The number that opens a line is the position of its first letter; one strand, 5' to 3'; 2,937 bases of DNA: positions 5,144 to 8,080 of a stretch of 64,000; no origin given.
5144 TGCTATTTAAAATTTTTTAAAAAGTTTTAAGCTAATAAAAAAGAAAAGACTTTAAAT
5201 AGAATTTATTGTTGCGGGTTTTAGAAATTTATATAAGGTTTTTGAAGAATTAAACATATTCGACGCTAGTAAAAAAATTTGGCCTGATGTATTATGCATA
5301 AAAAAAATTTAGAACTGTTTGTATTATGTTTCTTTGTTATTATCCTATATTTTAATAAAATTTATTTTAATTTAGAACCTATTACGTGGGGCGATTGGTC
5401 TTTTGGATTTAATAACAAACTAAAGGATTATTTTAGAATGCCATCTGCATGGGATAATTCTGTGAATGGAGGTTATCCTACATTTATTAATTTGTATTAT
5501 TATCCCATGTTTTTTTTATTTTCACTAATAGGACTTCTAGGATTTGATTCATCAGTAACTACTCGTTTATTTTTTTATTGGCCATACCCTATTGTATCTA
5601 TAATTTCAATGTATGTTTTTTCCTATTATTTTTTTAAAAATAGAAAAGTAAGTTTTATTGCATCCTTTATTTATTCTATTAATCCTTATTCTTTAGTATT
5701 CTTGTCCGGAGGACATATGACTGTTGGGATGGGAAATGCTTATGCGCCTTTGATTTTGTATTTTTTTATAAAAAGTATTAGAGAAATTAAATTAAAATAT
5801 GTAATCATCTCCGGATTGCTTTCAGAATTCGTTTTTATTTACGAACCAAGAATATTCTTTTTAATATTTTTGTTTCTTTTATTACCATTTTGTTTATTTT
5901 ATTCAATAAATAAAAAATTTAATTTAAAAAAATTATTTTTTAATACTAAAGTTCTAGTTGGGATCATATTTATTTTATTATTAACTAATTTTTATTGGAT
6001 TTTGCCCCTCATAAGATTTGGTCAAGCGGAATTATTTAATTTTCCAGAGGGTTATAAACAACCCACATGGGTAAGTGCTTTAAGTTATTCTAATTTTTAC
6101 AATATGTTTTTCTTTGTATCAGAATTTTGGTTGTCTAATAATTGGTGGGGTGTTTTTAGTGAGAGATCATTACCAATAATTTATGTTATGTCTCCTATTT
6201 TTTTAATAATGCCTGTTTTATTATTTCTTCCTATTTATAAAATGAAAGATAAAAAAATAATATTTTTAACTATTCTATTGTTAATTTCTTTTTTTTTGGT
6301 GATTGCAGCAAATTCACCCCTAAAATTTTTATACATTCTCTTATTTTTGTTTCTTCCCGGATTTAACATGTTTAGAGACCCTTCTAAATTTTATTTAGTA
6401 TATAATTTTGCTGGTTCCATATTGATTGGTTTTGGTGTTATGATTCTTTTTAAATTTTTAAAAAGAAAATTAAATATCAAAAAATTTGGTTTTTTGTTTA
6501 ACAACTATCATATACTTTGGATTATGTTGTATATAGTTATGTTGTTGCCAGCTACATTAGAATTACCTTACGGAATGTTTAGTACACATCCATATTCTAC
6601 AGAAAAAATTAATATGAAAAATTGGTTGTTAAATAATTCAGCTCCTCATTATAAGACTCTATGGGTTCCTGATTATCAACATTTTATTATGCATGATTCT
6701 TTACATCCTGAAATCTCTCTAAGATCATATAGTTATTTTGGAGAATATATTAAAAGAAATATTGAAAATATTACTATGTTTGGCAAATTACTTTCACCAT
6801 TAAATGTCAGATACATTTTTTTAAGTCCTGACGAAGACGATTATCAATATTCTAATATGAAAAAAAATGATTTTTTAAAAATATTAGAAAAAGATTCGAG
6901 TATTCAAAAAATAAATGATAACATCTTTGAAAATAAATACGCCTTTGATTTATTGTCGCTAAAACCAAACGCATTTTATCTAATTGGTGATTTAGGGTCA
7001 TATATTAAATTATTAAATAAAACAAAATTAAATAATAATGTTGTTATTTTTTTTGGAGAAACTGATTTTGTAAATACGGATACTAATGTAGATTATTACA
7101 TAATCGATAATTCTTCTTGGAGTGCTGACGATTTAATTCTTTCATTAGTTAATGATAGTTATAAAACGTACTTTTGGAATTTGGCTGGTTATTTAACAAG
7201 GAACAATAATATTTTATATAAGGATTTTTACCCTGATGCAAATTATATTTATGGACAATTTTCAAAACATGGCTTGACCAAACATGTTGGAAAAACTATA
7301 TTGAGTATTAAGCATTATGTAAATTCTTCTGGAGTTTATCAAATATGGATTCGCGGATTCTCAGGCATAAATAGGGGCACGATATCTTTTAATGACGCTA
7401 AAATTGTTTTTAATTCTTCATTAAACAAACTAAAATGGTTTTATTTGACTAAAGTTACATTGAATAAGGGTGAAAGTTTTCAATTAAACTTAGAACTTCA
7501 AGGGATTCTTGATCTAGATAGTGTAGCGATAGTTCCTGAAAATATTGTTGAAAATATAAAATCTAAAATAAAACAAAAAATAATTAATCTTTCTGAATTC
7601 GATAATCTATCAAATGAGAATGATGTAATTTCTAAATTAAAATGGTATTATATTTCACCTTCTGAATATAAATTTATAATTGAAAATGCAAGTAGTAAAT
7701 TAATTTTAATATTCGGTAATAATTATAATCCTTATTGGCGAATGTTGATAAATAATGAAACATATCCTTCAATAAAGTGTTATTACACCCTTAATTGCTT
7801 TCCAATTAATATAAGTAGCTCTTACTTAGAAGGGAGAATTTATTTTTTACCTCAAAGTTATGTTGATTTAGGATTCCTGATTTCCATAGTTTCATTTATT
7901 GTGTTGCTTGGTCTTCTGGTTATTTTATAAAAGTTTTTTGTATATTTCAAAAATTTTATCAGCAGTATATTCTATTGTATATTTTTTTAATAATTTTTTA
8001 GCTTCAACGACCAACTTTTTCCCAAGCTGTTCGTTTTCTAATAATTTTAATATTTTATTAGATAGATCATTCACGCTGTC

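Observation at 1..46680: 46-kb glycosylation super-locus with eight GT-C-type polytopic enzymes, suggesting glycan assembly largely on the outer membrane face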

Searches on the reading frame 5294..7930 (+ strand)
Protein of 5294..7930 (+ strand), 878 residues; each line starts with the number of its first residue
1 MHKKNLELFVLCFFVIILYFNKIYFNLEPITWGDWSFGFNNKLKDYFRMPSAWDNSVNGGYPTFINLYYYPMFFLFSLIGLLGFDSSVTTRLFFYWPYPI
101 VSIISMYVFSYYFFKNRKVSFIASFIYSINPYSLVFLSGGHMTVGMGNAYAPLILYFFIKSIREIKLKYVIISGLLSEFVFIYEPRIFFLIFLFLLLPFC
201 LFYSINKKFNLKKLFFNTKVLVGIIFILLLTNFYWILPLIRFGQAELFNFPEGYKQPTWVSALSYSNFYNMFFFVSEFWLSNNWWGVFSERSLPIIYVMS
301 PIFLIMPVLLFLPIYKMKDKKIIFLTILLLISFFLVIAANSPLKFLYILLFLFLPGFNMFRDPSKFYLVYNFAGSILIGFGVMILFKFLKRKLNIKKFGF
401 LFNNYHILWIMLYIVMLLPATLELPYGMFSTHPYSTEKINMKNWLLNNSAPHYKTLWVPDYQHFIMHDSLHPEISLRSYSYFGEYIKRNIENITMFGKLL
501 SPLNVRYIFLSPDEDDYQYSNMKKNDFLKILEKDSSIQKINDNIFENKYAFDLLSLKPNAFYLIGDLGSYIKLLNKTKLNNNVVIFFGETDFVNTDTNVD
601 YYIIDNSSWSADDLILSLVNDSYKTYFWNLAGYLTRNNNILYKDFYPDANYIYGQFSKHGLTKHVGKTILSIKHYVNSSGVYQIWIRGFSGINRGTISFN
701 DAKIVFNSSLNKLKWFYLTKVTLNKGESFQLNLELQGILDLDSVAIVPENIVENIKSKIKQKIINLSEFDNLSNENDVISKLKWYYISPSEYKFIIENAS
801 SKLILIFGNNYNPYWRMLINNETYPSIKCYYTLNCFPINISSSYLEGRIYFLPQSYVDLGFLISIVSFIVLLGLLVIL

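Call 3: search_protein_families(library=pfam, proteins=[window:5294-7930:+], max_evalue=0.01)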
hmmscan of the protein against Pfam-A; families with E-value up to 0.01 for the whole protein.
window:5294-7930:+ (878 aa): 0 families

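Call 7: search_protein_families(library=ncbifam, proteins=[window:5294-7930:+], max_evalue=0.1)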
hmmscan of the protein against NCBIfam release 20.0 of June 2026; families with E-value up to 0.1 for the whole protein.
window:5294-7930:+ (878 aa): 0 families

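Call 10: search_solved_structures(query=window:5294-7930:+, max_evalue=10)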
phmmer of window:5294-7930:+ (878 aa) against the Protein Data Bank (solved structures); distinct sequences matched with E-value up to 10: 1.
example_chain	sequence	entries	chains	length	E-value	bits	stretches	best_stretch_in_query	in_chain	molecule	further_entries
7x5c_A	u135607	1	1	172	0.098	14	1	555-616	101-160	Telomerase-associated protein p75OB1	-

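Call 14: find_homologous_proteins(query=window:5294-7930:+)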
Query window:5294-7930:+ (878 aa): 18 proteins with E <= 0.001 among 8000 candidates.
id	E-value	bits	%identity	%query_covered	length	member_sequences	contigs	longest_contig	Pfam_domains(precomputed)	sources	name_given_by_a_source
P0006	0.0e+0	1953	100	100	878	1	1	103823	-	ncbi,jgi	-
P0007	6.1e-52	195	26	99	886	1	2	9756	PF02018.24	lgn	-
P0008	1.1e-47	181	27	98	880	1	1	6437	PF13385.14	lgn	-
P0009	8.3e-40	155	27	66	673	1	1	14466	-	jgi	jgi:hypothetical protein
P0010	4.7e-38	149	27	53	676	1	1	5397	-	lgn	-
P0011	6.2e-32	129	26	56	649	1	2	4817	-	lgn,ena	-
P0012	1.6e-30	124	28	49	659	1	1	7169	PF09586.17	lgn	-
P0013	1.8e-30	124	27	60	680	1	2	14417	-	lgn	-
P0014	4.2e-30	123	23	95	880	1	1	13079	-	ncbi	-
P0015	2.5e-28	117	23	99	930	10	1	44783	-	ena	-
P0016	5.0e-28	116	28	50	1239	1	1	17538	PF02018.24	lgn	-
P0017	7.1e-28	115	23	95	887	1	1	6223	-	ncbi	-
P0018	1.9e-24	104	23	94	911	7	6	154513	-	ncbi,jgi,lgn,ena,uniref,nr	ncbi:MAG: hypothetical protein UT39_C0003G0007 [Candidatus Woesebacteria bacterium GW2011_GWA1_39_21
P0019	1.2e-21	95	27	54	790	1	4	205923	-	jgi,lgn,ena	jgi:hypothetical protein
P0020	1.9e-20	91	26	54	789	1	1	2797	-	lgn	-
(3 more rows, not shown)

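Call 20: search_solved_structures(query=A2, max_evalue=10, show_alignments=2)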
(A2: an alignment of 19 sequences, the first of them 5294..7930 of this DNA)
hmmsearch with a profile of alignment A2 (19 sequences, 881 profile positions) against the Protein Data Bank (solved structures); distinct sequences matched with E-value up to 10: 4.
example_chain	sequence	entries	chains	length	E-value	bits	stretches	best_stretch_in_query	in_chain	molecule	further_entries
7r81_b1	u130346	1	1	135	0.65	11.4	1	758-800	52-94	60S ribosomal protein L27 (eL27)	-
7olc_LZ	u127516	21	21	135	1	10.7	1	758-798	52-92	60S ribosomal protein L27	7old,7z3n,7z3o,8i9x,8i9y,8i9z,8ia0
8b9z_O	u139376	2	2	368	1.1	10.7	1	468-541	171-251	NADH dehydrogenase [ubiquinone] 1 alpha subcomplex subunit 10, mitochondrial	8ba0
8esw_AL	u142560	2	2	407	1.3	10.5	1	468-541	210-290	NADH dehydrogenase [ubiquinone] 1 alpha subcomplex subunit 10, mitochondrial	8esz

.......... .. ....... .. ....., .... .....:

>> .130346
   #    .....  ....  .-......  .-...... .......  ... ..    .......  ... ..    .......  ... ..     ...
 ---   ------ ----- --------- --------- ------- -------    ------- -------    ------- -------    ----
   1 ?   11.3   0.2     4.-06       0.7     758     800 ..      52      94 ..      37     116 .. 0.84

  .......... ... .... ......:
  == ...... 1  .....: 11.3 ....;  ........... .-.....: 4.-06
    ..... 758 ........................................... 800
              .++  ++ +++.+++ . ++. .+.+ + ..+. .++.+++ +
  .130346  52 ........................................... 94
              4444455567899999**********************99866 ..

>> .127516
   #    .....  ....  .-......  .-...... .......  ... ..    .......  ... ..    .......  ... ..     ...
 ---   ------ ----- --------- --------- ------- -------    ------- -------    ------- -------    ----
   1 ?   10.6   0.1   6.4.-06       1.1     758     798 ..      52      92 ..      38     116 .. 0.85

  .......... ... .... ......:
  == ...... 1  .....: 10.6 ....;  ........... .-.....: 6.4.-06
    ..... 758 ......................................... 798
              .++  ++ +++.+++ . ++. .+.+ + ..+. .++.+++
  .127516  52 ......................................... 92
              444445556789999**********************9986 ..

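Call 21: search_protein_families(library=pfam, alignment_id=A2, max_evalue=0.01)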
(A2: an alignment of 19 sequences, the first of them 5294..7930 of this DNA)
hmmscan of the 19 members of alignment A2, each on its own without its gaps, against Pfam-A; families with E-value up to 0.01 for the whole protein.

A. member 1, window:5294-7930:+ (878 aa): 0 families

B. families by the number of members that match (of 19 scanned): 5 families
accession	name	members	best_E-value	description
PF02018.23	CBM_4_9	2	1.2e-11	Carbohydrate binding domain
PF13385.13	Laminin_G_3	1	1.6e-08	Concanavalin A-like lectin/glucanases superfamily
PF11847.13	GT-C_AftD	1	1.2e-07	Alpha-(1->3)-arabinofuranosyltransferase, N-terminal GT-C domain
PF09586.16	YfhO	1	3.9e-05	Bacterial membrane protein YfhO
PF10131.15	PTPS_related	1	0.00018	6-pyruvoyl-tetrahydropterin synthase related domain; membrane protein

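Call 22: find_encoding_contigs(protein=P0006, flank=2000, max_places=2)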
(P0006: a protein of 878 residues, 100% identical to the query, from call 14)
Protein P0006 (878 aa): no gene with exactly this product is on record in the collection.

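Call 31: predict_structure(alignment_id=A2)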
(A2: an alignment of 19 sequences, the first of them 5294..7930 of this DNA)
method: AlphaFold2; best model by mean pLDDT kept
length: 878 residues; sequences in the alignment: 19
mean_pLDDT: 74.3   pTM: 0.76
mean pLDDT of the five models: 74.3, 72.7, 71.2, 69.6, 69.2
residues with pLDDT >= 90: 161; 70-90: 391; 50-70: 242; < 50: 84
segments of 3 or more residues with pLDDT < 50: 245-247, 281-296, 425-429, 515-520, 625-665
pLDDT, mean of each block of 10 residues (from residue 1): 70 78 65 69 84 67 65 89 86 86 93 90 88 68 87 92 89 92 87 71 61 82 91 89 59 68 80 74 40 47 84 88 90 87 86 84 86 93 85 64 61 67 51 74 82 79 68 69 59 75 87 54 75 89 89 84 71 65 60 55 70 72 47 37 32 26 47 58 75 64 64 74 74 66 73 74 65 57 90 91 85 90 86 84 92 93 95 92
secondary structure, 60 per line:
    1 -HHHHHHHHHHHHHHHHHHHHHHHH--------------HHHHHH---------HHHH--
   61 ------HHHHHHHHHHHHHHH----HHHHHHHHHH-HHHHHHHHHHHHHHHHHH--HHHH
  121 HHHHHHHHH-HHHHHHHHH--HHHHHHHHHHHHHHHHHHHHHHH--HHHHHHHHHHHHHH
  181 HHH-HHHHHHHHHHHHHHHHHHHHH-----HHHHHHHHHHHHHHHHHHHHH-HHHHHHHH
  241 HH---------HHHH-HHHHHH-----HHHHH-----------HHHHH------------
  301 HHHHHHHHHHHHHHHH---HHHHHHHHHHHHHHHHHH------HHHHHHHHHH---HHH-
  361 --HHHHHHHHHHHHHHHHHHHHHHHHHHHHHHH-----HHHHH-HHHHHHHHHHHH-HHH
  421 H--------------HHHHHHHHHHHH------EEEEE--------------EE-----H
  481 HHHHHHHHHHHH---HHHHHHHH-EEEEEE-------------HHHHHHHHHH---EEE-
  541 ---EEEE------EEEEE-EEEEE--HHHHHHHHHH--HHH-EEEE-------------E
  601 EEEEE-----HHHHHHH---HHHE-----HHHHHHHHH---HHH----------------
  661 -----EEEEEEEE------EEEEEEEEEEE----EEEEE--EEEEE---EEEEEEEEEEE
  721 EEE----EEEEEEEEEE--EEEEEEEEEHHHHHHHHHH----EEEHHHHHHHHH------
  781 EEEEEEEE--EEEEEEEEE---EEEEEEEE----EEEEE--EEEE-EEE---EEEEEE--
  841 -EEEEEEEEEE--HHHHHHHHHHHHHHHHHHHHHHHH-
elements in order (helices of 4 or more, strands of 3 or more residues): H2-25 H40-45 H55-58 H67-81 H86-95 H97-114 H117-129 H131-139 H142-164 H167-183 H185-205 H211-231 H233-242 H252-255 H257-262 H268-272 H284-288 H301-316 H320-337 H344-353 H363-393 H399-403 H405-416 H418-421 H436-447 E454-458 H480-492 H496-503 E505-510 H524-533 E537-539 E544-547 E554-558 E560-564 H567-576 E583-586 E600-605 H611-617 H630-638 E666-673 E680-690 E695-699 E702-706 E710-723 E728-737 E740-748 H749-758 E763-765 H766-774 E781-788 E791-799 E803-810 E815-819 E822-825 E827-829 E833-838 E842-851 H854-877

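Call 38: fold_search(model_id=the predicted structure, library=pdb)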
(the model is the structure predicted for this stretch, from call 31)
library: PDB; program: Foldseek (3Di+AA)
matches with E <= 10: 1008; with E <= 0.001: 22
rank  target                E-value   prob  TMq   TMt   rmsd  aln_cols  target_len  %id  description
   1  6w98_A                2.0e-08  1.00  0.53  0.37  16.7      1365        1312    9  Single-Particle Cryo-EM Structure of Arabinofuranosyltransferase AftD from Mycobacteria (released 2020-05-13)
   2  6wby                  3.2e-08  1.00  0.51  0.37  15.6      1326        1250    9  Single-Particle Cryo-EM Structure of Arabinofuranosyltransferase AftD from Mycobacteria, Mutant R1389S Class 2 (released 2020-05-13)
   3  6wbx                  1.5e-07  1.00  0.46  0.34  17.7      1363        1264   10  Single-Particle Cryo-EM Structure of Arabinofuranosyltransferase AftD from Mycobacteria, Mutant R1389S Class 1 (released 2020-05-13)
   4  8b6l_I                5.5e-06  1.00  0.33  0.41  17.1       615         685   14  Subtomogram average of the human Sec61-TRAP-OSTA-translocon (released 2022-12-07)
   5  8age_A                2.5e-05  1.00  0.36  0.47  11.9       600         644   14  Structure of yeast oligosaccharylransferase complex with acceptor peptide bound (released 2022-12-07)
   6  6s7t_A                2.7e-05  1.00  0.34  0.41  13.7       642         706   13  Cryo-EM structure of human oligosaccharyltransferase complex OST-B (released 2019-12-18)
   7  6s7o_A                4.2e-05  1.00  0.28  0.36  15.6       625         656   13  Cryo-EM structure of human oligosaccharyltransferase complex OST-A (released 2019-12-18)
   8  6ezn_F                8.8e-05  1.00  0.33  0.42  13.2       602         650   12  Cryo-EM structure of the yeast oligosaccharyltransferase (OST) complex (released 2018-01-17)
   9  9n9j_I                9.6e-05  1.00  0.29  0.35  15.1       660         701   12  Structure of a GRP94 folding intermediate engaged with a CCDC134- and FKBP11-bound secretory translocon (released 2025-11-19)
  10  8agc_A                1.0e-04  1.00  0.33  0.39  12.5       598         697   14  Structure of yeast oligosaccharylransferase complex with lipid-linked oligosaccharide and non-acceptor peptide bound (released 2022-12-07)
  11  8agb_A                1.0e-04  1.00  0.36  0.46  12.0       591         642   13  Structure of yeast oligosaccharylransferase complex with lipid-linked oligosaccharide bound (released 2022-12-07)
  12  7e9s_A                1.5e-04  1.00  0.30  0.30  23.7       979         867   10  Archaeal oligosaccharyltransferase AglB from Archaeoglobus fulgidus in complex with an inhibitory peptide and a dolich (released 2021-09-08)
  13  3wnp_A                1.5e-04  1.00  0.11  0.13  13.6       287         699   11  D308A, F268V, D469Y, A513V, and Y515S quintuple mutant of Bacillus circulans T-3040 cycloisomaltooligosaccharide gluca (released 2014-02-05)
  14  7oci_F                1.8e-04  1.00  0.35  0.46  10.4       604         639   11  Cryo-EM structure of yeast Ost6p containing oligosaccharyltransferase complex (released 2022-02-16)
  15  8pn9_A                1.9e-04  1.00  0.34  0.43  11.1       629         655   13  Structure of human oligosaccharyltransferase OST-A complex bound to NGI-1 (released 2024-05-08)
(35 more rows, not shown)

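Call 73: find_encoding_contigs(protein=P0015, flank=8000, max_places=2)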
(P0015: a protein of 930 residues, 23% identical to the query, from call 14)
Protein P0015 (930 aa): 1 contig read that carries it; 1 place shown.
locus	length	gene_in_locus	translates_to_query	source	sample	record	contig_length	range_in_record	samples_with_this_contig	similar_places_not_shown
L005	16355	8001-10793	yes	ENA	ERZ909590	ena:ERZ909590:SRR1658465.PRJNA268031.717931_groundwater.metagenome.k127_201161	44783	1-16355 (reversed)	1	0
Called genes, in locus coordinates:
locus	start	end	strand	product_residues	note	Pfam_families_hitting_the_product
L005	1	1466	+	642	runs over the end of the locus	-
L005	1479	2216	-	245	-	PF13489:Methyltransf_23, PF08241:Methyltransf_11, PF08242:Methyltransf_12, PF13649:Methyltransf_25, PF13847:Methyltransf_31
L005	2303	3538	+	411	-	PF00534:Glycos_transf_1, PF13692:Glyco_trans_1_4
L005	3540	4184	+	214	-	PF07021:MetW, PF13489:Methyltransf_23, PF13847:Methyltransf_31, PF08241:Methyltransf_11, PF08242:Methyltransf_12, PF13649:Methyltransf_25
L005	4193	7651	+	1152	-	PF11847:GT-C_AftD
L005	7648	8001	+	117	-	-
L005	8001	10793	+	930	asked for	-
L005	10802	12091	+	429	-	PF01943:Polysacc_synt, PF13440:Polysacc_synt_3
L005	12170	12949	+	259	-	PF00535:Glycos_transf_2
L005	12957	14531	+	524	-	PF03901:Glyco_transf_22 (weak), PF02366:PMT, PF13231:PMT_2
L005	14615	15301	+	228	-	PF05401:NodS (weak), PF13489:Methyltransf_23, PF08241:Methyltransf_11, PF08242:Methyltransf_12, PF13649:Methyltransf_25, PF13847:Methyltransf_31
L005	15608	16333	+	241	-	PF00535:Glycos_transf_2, PF13641:Glyco_tranf_2_3 (weak)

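Call 74: find_encoding_contigs(protein=P0007, flank=8000, max_places=2)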
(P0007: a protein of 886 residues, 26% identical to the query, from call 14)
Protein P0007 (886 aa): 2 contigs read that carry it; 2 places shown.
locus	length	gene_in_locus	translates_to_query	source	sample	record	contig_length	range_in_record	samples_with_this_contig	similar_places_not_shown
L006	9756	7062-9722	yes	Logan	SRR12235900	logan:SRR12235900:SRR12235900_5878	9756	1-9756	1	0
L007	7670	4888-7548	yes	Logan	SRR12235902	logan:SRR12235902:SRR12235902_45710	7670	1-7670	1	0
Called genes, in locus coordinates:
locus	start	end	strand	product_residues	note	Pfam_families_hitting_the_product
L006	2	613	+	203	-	?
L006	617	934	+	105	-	PF18810:PBECR2 (weak)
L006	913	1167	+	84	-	-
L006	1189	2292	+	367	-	PF13439:Glyco_transf_4, PF13579:Glyco_trans_4_4, PF20706:GT4-conflict, PF00534:Glycos_transf_1, PF13692:Glyco_trans_1_4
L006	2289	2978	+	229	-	PF01209:Ubie_methyltran (weak), PF05219:DREV (weak), PF13489:Methyltransf_23, PF07021:MetW, PF13649:Methyltransf_25, PF13847:Methyltransf_31, PF08241:Methyltransf_11, PF08242:Methyltransf_12, +1 more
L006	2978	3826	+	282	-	PF00535:Glycos_transf_2, PF10111:Glyco_tranf_2_2 (weak), PF13641:Glyco_tranf_2_3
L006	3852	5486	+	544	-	PF02223:Thymidylate_kin, PF14907:NTP_transf_5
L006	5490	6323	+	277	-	PF13641:Glyco_tranf_2_3, PF00535:Glycos_transf_2, PF10111:Glyco_tranf_2_2 (weak), PF02709:Glyco_transf_7C (weak)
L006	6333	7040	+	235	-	PF13489:Methyltransf_23, PF13847:Methyltransf_31, PF08241:Methyltransf_11, PF08242:Methyltransf_12, PF13649:Methyltransf_25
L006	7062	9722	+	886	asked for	PF02018:CBM_4_9 (weak)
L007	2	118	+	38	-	?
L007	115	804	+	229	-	PF01209:Ubie_methyltran (weak), PF05219:DREV (weak), PF13489:Methyltransf_23, PF07021:MetW, PF13649:Methyltransf_25, PF13847:Methyltransf_31, PF08241:Methyltransf_11, PF08242:Methyltransf_12, +1 more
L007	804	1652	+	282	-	PF00535:Glycos_transf_2, PF10111:Glyco_tranf_2_2 (weak), PF13641:Glyco_tranf_2_3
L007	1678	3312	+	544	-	PF02223:Thymidylate_kin, PF14907:NTP_transf_5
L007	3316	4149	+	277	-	PF13641:Glyco_tranf_2_3, PF00535:Glycos_transf_2, PF10111:Glyco_tranf_2_2 (weak), PF02709:Glyco_transf_7C (weak)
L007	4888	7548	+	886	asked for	PF02018:CBM_4_9 (weak)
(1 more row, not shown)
